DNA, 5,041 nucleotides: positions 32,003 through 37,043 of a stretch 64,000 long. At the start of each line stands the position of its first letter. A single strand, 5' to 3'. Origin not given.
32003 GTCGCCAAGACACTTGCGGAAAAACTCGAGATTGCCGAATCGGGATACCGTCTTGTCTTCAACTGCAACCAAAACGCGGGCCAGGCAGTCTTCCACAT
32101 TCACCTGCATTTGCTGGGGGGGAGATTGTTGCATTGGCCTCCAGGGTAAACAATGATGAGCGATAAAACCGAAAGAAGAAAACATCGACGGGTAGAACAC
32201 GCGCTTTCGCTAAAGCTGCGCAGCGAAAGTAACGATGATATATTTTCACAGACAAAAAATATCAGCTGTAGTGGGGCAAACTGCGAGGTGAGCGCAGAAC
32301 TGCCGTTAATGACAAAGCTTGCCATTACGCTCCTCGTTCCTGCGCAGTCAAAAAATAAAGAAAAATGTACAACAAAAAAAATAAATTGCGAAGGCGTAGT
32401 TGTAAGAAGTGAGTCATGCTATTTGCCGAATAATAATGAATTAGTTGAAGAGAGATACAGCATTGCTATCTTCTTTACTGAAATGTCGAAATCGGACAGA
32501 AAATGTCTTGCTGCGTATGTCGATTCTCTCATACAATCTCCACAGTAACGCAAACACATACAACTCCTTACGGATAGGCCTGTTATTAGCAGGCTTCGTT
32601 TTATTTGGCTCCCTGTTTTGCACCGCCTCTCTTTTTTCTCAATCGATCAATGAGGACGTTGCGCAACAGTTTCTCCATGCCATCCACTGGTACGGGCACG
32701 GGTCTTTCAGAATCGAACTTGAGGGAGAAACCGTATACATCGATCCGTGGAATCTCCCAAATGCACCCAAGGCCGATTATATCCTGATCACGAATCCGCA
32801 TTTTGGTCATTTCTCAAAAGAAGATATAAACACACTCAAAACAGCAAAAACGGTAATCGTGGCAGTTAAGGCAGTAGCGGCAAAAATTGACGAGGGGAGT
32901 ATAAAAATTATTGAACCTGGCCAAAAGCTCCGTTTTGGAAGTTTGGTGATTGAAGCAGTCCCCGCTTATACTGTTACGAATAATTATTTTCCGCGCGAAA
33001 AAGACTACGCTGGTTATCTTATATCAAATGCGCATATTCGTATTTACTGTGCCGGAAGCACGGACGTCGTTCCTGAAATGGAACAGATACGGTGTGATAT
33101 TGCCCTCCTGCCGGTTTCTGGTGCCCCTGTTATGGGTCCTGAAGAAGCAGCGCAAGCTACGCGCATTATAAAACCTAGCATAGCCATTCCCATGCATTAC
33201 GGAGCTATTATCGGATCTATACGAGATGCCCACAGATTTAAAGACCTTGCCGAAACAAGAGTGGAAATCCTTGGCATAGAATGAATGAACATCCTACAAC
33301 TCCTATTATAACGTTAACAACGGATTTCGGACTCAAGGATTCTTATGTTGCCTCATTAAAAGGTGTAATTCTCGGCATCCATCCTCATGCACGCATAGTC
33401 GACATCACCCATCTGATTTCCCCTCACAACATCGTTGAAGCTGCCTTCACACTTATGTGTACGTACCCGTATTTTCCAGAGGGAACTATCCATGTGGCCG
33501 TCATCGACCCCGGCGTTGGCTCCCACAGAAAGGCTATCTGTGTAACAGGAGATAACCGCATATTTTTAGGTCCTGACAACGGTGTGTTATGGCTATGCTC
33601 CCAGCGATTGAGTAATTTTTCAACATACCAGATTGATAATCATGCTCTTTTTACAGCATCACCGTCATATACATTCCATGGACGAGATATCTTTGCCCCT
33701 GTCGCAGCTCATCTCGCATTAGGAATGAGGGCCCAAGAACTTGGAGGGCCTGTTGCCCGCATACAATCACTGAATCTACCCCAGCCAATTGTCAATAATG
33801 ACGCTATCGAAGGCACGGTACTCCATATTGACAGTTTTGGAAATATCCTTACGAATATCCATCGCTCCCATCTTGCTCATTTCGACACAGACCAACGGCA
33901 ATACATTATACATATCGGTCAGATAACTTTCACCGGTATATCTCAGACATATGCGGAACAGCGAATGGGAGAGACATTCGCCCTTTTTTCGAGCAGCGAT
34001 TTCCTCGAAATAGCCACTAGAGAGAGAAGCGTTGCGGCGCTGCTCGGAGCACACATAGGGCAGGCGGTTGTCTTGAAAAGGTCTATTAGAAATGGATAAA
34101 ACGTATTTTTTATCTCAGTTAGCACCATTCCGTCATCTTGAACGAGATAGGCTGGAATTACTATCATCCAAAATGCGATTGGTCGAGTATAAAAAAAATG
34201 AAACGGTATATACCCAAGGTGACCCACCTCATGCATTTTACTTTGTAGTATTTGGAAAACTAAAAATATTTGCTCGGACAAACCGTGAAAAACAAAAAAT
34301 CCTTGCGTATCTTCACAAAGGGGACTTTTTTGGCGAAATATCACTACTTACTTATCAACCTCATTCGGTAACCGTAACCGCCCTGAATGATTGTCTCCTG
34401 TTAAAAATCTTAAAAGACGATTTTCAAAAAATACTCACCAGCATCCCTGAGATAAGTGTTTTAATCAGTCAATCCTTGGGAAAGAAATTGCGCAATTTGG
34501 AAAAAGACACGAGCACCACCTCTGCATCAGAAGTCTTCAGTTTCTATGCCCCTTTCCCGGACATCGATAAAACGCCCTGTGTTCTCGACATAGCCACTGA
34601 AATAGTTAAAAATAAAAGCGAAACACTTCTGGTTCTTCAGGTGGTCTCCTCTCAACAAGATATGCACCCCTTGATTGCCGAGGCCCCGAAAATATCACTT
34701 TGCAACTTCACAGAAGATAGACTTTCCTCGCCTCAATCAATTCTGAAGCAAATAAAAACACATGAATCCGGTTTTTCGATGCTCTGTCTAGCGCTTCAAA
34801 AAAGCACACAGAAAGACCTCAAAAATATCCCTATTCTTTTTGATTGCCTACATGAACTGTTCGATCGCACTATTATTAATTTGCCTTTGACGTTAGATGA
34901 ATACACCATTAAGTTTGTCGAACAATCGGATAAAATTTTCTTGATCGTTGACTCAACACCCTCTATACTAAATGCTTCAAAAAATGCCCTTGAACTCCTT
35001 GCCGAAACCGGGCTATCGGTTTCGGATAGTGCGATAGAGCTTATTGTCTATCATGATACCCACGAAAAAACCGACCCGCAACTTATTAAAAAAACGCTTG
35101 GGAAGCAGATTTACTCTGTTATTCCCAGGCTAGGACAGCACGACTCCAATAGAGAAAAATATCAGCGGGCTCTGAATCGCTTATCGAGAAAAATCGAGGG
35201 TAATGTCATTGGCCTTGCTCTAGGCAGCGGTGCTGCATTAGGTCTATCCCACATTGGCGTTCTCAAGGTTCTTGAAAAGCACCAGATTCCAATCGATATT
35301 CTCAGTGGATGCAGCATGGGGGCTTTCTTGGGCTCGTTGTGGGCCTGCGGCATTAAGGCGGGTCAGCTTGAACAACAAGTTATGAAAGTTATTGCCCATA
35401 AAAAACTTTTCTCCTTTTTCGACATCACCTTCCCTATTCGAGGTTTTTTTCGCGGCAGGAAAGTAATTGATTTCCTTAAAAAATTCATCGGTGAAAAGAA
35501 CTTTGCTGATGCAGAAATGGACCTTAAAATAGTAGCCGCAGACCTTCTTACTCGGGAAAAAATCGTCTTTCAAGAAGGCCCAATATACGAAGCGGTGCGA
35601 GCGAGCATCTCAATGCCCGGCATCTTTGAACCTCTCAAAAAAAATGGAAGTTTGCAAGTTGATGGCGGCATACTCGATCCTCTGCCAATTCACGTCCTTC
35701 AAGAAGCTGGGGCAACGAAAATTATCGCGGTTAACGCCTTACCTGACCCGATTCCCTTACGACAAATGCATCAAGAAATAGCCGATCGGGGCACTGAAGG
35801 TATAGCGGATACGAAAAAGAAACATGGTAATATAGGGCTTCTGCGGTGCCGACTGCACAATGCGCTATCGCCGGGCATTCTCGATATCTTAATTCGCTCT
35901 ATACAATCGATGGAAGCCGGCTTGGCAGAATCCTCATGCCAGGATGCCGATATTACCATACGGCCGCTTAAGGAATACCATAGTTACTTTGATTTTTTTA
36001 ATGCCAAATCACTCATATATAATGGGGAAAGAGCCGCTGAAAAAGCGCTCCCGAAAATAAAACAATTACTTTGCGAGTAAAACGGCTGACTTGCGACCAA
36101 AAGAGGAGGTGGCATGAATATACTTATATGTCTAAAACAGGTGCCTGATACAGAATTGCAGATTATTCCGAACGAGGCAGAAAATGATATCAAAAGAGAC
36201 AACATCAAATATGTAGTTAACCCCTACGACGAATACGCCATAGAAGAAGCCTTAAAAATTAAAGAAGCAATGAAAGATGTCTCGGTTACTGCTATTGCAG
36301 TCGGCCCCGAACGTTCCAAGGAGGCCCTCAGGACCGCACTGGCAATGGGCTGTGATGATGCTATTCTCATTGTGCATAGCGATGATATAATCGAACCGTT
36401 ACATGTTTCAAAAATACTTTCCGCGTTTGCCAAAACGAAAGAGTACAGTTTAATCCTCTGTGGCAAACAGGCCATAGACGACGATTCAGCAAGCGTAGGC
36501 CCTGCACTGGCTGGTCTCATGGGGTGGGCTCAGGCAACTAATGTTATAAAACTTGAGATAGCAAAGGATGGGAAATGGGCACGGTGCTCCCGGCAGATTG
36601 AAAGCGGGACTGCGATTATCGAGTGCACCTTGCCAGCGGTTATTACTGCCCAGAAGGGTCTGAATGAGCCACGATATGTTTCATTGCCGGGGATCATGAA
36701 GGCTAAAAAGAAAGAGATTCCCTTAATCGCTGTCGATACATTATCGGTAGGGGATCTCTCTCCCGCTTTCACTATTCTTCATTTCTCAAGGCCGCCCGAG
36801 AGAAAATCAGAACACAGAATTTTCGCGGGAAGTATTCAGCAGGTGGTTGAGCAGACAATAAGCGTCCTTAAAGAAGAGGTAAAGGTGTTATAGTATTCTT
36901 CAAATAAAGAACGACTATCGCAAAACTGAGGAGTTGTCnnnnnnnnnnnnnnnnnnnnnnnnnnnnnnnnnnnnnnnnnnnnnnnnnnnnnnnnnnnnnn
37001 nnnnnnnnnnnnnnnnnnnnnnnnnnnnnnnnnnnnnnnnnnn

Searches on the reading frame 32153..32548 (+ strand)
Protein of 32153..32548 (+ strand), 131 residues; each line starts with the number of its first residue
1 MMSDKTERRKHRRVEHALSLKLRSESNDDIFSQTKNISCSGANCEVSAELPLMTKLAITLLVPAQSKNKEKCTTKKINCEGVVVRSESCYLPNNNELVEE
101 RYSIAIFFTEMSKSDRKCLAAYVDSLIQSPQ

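Call 70: search_protein_families(library=pfam, proteins=[window:32153-32548:+], max_evalue=0.00001)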
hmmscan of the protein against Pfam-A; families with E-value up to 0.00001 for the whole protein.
window:32153-32548:+ (131 aa): 1 family
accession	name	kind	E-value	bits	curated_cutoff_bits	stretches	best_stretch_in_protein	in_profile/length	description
PF07238.19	PilZ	-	6.1e-08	33.4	22.5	1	7-124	1-101/102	PilZ domain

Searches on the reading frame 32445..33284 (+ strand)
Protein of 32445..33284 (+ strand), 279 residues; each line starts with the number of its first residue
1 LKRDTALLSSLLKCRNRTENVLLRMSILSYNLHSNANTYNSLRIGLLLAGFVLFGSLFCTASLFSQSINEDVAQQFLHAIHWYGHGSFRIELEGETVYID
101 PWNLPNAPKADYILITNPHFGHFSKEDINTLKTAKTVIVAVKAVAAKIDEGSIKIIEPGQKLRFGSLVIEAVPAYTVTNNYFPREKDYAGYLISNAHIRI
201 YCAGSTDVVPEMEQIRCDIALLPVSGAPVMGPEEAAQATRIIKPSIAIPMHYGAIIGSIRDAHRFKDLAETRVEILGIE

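Call 70: search_protein_families(library=pfam, proteins=[window:32445-33284:+], max_evalue=0.00001)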
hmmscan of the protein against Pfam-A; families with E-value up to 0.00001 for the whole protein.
window:32445-33284:+ (279 aa): 2 families
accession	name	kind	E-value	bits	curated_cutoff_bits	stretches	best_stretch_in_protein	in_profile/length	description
PF13483.12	Lactamase_B_3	-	2.2e-24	86.7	24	1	80-251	2-160/160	Beta-lactamase superfamily domain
PF12706.13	Lactamase_B_2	-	4.5e-13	49.7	27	1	104-252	25-200/200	Beta-lactamase superfamily domain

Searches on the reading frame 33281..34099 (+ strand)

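Call 70: search_protein_families(library=pfam, proteins=[window:33281-34099:+], max_evalue=0.00001)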
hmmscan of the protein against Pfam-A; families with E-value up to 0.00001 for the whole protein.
window:33281-34099:+ (272 aa): 2 families
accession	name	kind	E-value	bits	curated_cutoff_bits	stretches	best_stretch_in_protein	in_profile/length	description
PF01887.21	SAM_HAT_N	-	4.3e-56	189.2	26.3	1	10-155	1-145/145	SAM hydroxide adenosyltransferase N-terminal domain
PF20257.3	SAM_HAT_C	-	2.6e-18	66.5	25.5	1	178-263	1-83/84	SAM hydroxide adenosyltransferase C-terminal domain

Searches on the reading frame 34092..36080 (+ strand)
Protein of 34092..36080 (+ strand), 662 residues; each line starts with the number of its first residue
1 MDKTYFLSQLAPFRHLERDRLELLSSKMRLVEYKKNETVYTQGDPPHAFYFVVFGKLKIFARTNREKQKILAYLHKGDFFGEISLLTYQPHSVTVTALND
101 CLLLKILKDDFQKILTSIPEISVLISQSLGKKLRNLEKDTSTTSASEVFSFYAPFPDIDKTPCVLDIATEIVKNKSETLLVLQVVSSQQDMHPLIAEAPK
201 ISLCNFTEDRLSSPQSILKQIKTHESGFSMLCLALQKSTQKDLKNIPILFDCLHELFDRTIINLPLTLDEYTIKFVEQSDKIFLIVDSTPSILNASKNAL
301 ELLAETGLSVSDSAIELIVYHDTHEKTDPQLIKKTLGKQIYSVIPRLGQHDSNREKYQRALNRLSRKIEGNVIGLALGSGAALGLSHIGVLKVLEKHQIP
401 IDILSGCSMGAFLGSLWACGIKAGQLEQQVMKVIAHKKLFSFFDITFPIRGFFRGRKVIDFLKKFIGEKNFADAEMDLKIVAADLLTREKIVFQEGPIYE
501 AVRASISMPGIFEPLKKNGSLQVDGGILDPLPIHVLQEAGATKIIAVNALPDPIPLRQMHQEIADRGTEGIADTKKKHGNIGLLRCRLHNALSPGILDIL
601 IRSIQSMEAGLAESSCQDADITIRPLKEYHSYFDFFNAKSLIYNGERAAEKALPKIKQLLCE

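Call 70: search_protein_families(library=pfam, proteins=[window:34092-36080:+], max_evalue=0.00001)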
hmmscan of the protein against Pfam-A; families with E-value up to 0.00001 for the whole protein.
window:34092-36080:+ (662 aa): 2 families
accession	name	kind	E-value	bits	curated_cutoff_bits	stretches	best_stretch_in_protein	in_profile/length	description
PF01734.28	Patatin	-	1.7e-27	97.3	27.7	1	375-535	1-189/191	Patatin-like phospholipase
PF00027.35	cNMP_binding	-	6.9e-25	87.3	27.5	1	31-115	2-86/89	Cyclic nucleotide-binding domain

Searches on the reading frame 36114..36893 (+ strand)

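Call 70: search_protein_families(library=pfam, proteins=[window:36114-36893:+], max_evalue=0.00001)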
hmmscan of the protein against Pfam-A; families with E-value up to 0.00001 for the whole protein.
window:36114-36893:+ (259 aa): 1 family
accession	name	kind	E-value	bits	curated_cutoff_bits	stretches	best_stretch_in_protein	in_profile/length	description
PF01012.27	ETF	-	1.2e-41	143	26.7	1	27-208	5-179/181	Electron transfer flavoprotein domain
